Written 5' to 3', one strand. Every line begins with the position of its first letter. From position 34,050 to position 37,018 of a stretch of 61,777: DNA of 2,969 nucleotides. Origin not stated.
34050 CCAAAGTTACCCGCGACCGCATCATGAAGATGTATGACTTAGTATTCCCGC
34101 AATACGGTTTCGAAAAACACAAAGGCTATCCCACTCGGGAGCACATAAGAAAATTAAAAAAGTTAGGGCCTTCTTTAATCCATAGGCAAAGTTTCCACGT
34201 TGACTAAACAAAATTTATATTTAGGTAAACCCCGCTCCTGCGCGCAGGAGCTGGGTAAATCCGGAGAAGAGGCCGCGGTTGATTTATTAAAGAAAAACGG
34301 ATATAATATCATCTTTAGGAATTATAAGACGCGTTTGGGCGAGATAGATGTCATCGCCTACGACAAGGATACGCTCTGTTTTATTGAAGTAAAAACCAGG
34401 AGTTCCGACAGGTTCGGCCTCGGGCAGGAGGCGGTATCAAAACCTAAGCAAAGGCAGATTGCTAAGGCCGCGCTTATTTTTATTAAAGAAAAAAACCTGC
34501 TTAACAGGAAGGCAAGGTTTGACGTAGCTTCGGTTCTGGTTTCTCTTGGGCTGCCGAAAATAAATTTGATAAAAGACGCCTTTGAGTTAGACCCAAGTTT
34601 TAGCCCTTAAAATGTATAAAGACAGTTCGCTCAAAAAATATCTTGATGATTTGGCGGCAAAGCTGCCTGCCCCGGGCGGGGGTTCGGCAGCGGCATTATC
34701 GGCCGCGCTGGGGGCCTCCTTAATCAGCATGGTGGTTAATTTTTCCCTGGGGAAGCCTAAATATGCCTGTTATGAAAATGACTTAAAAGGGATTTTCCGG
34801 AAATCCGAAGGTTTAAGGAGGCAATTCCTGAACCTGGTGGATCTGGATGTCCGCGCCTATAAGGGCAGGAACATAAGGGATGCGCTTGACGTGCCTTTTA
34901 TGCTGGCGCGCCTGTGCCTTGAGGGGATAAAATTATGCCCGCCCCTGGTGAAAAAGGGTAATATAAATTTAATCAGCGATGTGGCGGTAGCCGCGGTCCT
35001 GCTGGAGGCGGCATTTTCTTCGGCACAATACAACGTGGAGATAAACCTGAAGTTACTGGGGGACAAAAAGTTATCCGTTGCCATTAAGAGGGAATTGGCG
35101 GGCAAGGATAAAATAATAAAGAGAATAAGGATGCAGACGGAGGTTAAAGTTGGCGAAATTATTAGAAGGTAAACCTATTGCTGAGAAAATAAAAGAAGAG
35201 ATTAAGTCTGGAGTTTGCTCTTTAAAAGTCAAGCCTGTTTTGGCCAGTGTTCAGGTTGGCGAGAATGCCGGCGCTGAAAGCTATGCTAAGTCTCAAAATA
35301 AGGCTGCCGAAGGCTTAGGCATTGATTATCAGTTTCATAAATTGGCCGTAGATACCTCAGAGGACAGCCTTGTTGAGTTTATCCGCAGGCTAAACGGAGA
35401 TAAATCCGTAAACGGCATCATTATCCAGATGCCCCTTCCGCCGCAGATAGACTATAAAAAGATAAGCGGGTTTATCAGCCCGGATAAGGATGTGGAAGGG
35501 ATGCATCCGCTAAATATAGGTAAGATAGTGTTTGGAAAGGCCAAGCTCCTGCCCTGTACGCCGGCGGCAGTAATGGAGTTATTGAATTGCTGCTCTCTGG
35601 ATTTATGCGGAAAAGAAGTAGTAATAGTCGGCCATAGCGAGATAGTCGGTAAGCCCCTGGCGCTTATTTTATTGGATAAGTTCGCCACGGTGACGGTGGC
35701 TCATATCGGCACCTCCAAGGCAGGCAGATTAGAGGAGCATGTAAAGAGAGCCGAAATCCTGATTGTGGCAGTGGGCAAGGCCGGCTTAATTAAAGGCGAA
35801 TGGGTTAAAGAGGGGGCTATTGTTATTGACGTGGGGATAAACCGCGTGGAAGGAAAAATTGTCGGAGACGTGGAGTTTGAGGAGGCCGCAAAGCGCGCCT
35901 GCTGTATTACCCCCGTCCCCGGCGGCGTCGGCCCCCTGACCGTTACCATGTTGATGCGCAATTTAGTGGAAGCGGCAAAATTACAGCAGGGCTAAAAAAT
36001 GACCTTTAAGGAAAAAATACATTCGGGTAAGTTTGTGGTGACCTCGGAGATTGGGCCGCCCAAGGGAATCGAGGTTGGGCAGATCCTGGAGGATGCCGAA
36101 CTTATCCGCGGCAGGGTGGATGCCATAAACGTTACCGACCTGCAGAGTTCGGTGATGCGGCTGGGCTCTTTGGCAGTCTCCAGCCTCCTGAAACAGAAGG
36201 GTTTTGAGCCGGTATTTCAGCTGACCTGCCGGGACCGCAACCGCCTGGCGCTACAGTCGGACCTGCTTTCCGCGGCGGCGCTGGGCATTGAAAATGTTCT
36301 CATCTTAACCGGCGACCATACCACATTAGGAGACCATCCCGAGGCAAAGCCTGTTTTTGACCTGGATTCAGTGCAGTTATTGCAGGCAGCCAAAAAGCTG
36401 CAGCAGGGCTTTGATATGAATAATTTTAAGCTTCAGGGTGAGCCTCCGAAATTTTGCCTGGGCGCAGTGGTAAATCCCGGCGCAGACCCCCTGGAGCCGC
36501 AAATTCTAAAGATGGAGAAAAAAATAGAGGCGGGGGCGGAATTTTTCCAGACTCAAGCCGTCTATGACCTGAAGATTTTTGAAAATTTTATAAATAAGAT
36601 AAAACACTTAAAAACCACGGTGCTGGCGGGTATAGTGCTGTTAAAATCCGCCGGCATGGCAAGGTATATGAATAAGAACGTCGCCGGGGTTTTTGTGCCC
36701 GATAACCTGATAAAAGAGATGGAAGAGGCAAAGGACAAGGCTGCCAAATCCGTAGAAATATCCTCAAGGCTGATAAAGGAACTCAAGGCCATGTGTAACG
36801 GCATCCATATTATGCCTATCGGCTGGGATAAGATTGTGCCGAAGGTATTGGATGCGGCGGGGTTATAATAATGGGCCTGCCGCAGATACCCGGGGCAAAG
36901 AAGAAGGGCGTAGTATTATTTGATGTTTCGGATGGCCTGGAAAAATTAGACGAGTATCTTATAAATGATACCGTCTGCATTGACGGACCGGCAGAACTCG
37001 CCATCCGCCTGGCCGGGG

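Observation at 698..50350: Operon boundaries are occupied by long hairpins whose arms are degenerate tandem short words, with different words at different loci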

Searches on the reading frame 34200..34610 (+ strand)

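Call 40: search_protein_families(library=pfam, proteins=[window:34200-34610:+], max_evalue=0.001)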
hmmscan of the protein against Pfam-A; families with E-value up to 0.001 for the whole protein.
window:34200-34610:+ (136 aa): 4 families
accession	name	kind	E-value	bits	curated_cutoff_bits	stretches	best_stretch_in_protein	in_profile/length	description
PF02021.23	UPF0102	-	2e-26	92.6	23.6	1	22-112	1-80/80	Uncharacterised protein family UPF0102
PF08378.17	NERD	-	5.7e-08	33.7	22.1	1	19-76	2-67/111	Nuclease-related domain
PF01939.22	NucS_C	-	0.00015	22.1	24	1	28-70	14-56/124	Endonuclease NucS C-terminal domain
PF01870.24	Hjc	-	0.00022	21.5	21.1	1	28-81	8-63/93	Archaeal holliday junction resolvase (hjc)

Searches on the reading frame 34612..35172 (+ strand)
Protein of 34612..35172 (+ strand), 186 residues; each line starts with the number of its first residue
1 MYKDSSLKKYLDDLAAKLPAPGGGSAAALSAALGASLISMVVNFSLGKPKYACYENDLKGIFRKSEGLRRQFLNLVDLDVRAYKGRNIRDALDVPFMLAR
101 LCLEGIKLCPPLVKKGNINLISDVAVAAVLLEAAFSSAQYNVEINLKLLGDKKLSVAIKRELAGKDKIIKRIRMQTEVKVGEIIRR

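Call 40: search_protein_families(library=pfam, proteins=[window:34612-35172:+], max_evalue=0.001)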
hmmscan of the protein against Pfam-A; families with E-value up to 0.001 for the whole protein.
window:34612-35172:+ (186 aa): 1 family
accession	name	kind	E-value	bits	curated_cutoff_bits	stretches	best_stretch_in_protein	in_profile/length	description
PF04961.17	FTCD_C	-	9.9e-45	152.9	24.5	2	6-84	1-79/182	Formiminotransferase-cyclodeaminase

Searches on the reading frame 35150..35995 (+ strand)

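Call 40: search_protein_families(library=pfam, proteins=[window:35150-35995:+], max_evalue=0.001)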
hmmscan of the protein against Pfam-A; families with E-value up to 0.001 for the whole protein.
window:35150-35995:+ (281 aa): 2 families
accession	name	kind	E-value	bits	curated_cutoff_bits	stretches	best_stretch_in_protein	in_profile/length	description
PF02882.25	THF_DHG_CYH_C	-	1e-62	210.6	27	1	119-279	1-159/160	Tetrahydrofolate dehydrogenase/cyclohydrolase, NAD(P)-binding domain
PF00763.28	THF_DHG_CYH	-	4.5e-32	111.2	32.8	1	5-116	1-115/115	Tetrahydrofolate dehydrogenase/cyclohydrolase, catalytic domain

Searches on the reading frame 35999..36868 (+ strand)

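Call 40: search_protein_families(library=pfam, proteins=[window:35999-36868:+], max_evalue=0.001)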
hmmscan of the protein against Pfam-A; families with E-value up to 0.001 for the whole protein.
window:35999-36868:+ (289 aa): 1 family
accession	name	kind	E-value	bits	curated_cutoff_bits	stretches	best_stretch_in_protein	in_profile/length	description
PF02219.23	MTHFR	-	1.2e-33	117.1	24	1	3-288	2-287/287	Methylenetetrahydrofolate reductase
